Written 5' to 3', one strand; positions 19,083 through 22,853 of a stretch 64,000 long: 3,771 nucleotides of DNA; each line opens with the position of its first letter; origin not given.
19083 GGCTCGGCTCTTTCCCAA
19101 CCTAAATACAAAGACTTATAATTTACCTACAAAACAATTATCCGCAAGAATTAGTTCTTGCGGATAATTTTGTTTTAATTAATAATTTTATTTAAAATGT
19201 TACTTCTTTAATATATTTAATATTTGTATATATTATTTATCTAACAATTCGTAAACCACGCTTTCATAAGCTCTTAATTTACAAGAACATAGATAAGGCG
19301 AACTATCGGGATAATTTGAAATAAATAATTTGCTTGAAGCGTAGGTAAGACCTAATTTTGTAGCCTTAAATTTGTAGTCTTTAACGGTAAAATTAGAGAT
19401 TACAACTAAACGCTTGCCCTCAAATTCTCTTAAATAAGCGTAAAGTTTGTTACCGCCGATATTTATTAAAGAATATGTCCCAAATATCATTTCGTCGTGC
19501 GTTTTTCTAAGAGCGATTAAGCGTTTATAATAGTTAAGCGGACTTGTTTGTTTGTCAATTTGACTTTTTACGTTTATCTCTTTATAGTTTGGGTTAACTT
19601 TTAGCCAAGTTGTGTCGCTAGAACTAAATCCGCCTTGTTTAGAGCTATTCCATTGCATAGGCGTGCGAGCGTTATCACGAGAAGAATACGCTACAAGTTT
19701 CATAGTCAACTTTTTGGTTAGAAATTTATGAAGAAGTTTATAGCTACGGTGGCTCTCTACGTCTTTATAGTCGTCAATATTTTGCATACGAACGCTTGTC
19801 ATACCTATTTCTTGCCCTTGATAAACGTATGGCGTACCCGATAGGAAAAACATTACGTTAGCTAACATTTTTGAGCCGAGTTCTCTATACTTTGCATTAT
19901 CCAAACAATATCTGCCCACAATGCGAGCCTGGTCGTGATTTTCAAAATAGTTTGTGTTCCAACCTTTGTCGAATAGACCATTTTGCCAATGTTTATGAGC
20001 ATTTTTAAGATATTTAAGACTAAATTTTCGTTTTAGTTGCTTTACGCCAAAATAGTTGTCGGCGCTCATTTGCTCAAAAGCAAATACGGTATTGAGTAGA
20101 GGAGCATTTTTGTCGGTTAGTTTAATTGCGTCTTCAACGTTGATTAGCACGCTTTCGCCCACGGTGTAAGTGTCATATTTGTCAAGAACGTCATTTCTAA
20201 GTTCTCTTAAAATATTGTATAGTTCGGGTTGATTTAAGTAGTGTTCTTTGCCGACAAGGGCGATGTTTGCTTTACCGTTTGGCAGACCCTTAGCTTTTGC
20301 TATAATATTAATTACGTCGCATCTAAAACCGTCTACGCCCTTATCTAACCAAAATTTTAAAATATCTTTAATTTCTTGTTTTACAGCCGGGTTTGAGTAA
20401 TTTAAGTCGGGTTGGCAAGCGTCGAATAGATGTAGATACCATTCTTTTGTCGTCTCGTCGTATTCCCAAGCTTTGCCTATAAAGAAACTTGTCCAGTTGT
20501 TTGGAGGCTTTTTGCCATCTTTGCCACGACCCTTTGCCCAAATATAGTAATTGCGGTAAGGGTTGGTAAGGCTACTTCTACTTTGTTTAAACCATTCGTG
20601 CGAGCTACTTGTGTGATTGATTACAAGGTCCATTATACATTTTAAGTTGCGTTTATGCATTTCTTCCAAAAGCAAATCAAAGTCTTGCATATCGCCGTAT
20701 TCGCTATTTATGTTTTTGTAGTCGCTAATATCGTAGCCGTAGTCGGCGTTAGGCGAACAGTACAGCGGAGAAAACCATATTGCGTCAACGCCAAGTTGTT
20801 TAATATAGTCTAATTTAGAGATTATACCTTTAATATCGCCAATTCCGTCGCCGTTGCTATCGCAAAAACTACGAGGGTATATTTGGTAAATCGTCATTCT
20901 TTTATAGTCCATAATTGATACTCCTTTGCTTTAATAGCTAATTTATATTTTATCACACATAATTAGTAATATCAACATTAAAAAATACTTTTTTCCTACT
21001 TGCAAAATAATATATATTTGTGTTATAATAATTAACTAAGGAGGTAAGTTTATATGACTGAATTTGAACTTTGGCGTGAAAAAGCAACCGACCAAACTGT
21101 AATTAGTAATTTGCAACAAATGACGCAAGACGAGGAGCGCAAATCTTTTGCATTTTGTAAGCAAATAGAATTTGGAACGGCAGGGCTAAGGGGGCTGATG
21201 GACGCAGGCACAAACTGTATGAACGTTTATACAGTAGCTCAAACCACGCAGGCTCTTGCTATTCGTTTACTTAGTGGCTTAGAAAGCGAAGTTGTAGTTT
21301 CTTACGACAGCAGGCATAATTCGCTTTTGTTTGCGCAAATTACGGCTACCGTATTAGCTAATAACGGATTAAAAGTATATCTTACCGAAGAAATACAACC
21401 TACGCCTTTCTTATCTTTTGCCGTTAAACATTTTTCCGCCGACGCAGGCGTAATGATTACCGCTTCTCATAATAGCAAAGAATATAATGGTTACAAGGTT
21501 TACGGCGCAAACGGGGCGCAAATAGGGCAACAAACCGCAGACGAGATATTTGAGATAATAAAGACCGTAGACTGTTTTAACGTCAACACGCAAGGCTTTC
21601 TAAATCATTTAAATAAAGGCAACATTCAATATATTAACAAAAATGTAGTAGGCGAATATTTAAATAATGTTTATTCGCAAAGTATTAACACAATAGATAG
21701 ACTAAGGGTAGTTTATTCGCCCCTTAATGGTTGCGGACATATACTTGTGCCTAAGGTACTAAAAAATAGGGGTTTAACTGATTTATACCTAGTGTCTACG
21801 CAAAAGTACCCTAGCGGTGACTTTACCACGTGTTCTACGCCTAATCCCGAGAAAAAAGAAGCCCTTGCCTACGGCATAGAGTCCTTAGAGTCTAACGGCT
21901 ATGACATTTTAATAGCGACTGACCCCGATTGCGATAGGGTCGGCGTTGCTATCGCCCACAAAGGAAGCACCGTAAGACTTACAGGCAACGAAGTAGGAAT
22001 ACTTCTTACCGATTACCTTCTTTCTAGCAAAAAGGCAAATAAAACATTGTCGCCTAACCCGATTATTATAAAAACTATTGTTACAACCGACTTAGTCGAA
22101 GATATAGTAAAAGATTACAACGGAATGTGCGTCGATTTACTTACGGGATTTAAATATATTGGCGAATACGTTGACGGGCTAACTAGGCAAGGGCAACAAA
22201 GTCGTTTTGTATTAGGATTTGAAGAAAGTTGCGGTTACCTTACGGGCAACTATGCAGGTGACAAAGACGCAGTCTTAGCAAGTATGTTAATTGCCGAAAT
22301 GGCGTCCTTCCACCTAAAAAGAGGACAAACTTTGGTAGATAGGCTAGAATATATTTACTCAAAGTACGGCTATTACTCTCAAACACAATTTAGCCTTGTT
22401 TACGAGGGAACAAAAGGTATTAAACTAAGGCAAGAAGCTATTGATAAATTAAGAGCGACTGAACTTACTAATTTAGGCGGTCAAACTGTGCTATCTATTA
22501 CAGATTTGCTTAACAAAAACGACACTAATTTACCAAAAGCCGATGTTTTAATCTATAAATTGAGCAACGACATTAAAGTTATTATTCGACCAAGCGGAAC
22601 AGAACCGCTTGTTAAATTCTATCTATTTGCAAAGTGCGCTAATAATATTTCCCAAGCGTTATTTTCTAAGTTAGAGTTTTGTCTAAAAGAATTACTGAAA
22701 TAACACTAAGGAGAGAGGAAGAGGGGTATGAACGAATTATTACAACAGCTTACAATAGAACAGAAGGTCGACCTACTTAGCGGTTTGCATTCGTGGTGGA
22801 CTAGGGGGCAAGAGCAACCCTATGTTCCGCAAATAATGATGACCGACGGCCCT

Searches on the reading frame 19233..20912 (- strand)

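Call 29: search_protein_families(library=pfam, proteins=[window:19233-20912:-], max_evalue=0.00001)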
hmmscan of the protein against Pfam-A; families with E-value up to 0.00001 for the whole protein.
window:19233-20912:- (559 aa): 1 family
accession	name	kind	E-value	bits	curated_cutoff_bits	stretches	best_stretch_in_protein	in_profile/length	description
PF00128.31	Alpha-amylase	-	4.6e-145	484.7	22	1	10-475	1-443/446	Alpha amylase, catalytic domain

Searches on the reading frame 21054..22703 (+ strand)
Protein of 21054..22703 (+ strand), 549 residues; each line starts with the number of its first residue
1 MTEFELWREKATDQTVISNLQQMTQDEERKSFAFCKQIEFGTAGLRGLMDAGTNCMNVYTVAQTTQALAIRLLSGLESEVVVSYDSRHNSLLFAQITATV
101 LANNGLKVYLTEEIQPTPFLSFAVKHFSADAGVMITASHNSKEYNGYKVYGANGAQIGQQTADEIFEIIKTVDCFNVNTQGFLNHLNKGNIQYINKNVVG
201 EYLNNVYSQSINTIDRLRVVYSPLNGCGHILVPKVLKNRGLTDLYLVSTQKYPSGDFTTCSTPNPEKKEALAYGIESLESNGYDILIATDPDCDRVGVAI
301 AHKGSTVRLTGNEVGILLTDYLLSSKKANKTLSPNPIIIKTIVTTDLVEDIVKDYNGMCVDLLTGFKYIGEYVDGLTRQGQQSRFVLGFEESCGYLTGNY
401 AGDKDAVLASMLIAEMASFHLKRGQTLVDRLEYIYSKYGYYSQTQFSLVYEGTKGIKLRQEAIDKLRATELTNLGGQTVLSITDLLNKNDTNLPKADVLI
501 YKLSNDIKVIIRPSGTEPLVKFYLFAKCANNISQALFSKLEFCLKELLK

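Call 29: search_protein_families(library=pfam, proteins=[window:21054-22703:+], max_evalue=0.00001)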
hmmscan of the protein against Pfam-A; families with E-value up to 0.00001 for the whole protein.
window:21054-22703:+ (549 aa): 3 families
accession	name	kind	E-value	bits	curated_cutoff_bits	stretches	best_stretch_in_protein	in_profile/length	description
PF02878.22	PGM_PMM_I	-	2.2e-40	138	22.5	1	38-172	2-134/138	Phosphoglucomutase/phosphomannomutase, alpha/beta/alpha domain I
PF02879.22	PGM_PMM_II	-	4e-22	79.1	29.3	1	202-302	3-101/103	Phosphoglucomutase/phosphomannomutase, alpha/beta/alpha domain II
PF02880.22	PGM_PMM_III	-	5e-18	65.8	20.7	1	311-438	2-115/115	Phosphoglucomutase/phosphomannomutase, alpha/beta/alpha domain III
